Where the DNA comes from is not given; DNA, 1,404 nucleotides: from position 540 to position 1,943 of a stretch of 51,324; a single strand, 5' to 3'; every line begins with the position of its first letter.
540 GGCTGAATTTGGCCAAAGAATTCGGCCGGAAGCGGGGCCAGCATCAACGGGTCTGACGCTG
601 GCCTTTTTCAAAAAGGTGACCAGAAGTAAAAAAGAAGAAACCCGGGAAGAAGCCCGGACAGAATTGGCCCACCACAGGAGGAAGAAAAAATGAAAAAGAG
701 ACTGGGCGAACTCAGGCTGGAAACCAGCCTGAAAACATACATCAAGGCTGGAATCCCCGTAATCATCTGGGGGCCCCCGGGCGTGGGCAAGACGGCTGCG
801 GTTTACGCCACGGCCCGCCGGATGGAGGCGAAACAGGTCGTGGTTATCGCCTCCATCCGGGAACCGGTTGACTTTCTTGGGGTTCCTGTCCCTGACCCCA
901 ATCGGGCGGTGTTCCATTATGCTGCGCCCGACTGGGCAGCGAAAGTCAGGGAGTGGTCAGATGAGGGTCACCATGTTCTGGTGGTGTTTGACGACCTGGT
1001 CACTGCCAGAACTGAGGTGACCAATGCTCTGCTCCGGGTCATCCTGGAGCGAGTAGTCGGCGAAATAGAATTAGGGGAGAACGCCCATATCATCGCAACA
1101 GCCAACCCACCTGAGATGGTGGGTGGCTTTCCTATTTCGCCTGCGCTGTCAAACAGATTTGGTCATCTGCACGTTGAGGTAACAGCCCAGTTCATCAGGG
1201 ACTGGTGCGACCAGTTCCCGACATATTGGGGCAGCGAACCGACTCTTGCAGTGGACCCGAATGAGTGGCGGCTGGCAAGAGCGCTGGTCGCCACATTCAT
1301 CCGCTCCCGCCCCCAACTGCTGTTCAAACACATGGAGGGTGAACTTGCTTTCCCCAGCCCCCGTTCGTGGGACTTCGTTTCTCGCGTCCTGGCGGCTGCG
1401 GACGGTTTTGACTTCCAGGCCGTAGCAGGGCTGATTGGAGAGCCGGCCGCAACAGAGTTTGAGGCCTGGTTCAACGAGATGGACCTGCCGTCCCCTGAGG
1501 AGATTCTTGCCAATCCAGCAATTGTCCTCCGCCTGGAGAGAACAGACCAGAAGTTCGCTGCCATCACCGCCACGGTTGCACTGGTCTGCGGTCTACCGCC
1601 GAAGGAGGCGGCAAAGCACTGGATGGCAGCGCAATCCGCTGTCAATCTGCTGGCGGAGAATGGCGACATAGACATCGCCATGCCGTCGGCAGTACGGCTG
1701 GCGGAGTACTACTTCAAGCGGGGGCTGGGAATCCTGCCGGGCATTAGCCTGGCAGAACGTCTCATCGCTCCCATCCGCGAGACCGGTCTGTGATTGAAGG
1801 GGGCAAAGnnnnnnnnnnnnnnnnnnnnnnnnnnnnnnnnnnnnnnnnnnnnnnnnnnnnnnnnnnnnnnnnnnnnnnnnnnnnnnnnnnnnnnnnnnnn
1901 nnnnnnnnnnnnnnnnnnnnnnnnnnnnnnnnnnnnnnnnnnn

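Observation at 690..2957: MoxR-like AAA+ ATPase plus VWA/HExxH metallopeptidase-like protein head the same operon as the paralogue array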

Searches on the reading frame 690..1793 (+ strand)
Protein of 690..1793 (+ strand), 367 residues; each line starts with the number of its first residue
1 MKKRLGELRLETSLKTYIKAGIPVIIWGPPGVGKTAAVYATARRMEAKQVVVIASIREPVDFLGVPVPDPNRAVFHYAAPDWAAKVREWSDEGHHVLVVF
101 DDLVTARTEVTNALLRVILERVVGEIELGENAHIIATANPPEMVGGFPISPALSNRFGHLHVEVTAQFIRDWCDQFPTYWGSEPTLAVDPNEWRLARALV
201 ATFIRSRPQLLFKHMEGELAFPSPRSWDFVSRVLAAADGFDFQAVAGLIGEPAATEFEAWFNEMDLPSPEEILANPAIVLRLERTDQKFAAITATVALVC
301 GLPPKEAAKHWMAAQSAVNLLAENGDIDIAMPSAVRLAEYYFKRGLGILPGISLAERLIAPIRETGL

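Call 6: search_protein_families(library=pfam, proteins=[window:690-1793:+], max_evalue=0.01)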
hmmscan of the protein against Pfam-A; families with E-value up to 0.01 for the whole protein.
window:690-1793:+ (367 aa): 8 families
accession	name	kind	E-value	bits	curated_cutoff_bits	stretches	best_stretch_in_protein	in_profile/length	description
PF07728.20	AAA_5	-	5.7e-09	36.5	22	1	23-157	1-139/139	AAA domain (dynein-related subfamily)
PF07726.17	AAA_3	-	6.4e-07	29.8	27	1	24-157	2-129/131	ATPase family associated with various cellular activities (AAA)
PF00004.35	AAA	-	3.3e-05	24.8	21.2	1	24-143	1-113/131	ATPase family associated with various cellular activities (AAA)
PF13191.12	AAA_16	-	0.00039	21.4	32.6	0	24-53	27-56/167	AAA ATPase domain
PF12775.13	AAA_7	-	0.00047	20.2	25.8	1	8-52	20-64/181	P-loop containing dynein motor region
PF20720.3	nSTAND3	-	0.0027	17.8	27.2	1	24-62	20-60/155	Novel STAND NTPase 3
PF05673.19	DUF815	-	0.0031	17.1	23.8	0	23-57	55-89/249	Protein of unknown function (DUF815)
PF00006.31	ATP-synt_ab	-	0.0079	16.3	29.5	0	20-56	13-49/213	ATP synthase alpha/beta family, nucleotide-binding domain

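Call 7: search_protein_families(library=phrogs, proteins=[window:690-1793:+], max_evalue=0.01)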
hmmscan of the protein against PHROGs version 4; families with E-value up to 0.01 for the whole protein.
window:690-1793:+ (367 aa): 7 families
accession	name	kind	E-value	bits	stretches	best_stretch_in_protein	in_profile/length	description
phrog_1297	-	other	8.8e-44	150.9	1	13-296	17-295/356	ATPase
phrog_16335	-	other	7.5e-11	42.7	1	16-166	21-171/267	ATPase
phrog_168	-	DNA, RNA and nucleotide metabolism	2e-07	32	1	13-161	32-155/314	clamp loader of DNA polymerase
phrog_249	-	moron, auxiliary metabolic gene and host takeover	4.8e-05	23.9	1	15-158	119-270/380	porphyrin biosynthesis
phrog_16448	-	other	8.7e-05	22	1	18-165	446-592/680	ATPase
phrog_25411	-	unknown function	0.002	17.9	1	20-61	229-272/627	-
phrog_11838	-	DNA, RNA and nucleotide metabolism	0.0032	17.7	1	24-55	43-74/420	clamp loader of DNA polymerase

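Call 37: search_protein_families(library=padloc, proteins=[window:690-1793:+], max_evalue=0.01)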
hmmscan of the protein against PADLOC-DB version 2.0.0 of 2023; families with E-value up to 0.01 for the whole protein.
window:690-1793:+ (367 aa): 0 families

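Call 38: search_protein_families(library=ncbifam, proteins=[window:690-1793:+], max_evalue=0.01)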
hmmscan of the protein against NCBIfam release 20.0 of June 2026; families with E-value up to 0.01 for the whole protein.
window:690-1793:+ (367 aa): 6 families
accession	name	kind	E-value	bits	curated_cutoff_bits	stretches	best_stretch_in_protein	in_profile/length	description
NF009067.0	PRK12402.1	equivalog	0.00021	20.4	317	1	11-48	24-63/340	replication factor C small subunit 2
NF003229.0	PRK04195.1-5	equivalog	0.00029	19.7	280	1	23-54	46-77/413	replication factor C large subunit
TIGR02640.1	gas_vesic_GvpN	equivalog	0.00039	20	266.8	0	10-53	10-52/262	gas vesicle protein GvpN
NF003232.0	PRK04195.2-2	equivalog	0.00096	18.1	701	1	15-54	30-69/480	replication factor C large subunit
NF041000.1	ATPase_ComGA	equivalog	0.0069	15.4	300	0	21-61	129-168/267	competence type IV pilus ATPase ComGA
NF053534.1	T4PilAsmATPsTfpB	equivalog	0.0085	14.5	850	0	20-63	336-377/584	type IV pilus assembly ATPase TfpB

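Call 39: search_solved_structures(query=window:690-1793:+, max_evalue=0.01)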
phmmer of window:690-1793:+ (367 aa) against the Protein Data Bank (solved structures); distinct sequences matched with E-value up to 0.01: 6.
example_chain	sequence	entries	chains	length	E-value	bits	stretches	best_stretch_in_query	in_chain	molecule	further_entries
6i27_A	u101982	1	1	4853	4.1e-10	42.5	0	22-167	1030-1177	Midasin,Midasin,Midasin,Midasin,Midasin,Midasin,Midasin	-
6i26_A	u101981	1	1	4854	4.1e-10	42.5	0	22-167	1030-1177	Midasin,Midasin,Midasin,Midasin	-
6hyp_A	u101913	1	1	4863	4.2e-10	42.5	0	22-167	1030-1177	Midasin,Midasin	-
5jcs_s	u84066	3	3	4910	4.2e-10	42.4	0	22-167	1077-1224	Midasin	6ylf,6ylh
6or5_A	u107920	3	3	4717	3.3e-08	36.2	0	22-165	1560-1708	Midasin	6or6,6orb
7swl_A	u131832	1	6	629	0.0063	18.8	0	15-116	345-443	Rix7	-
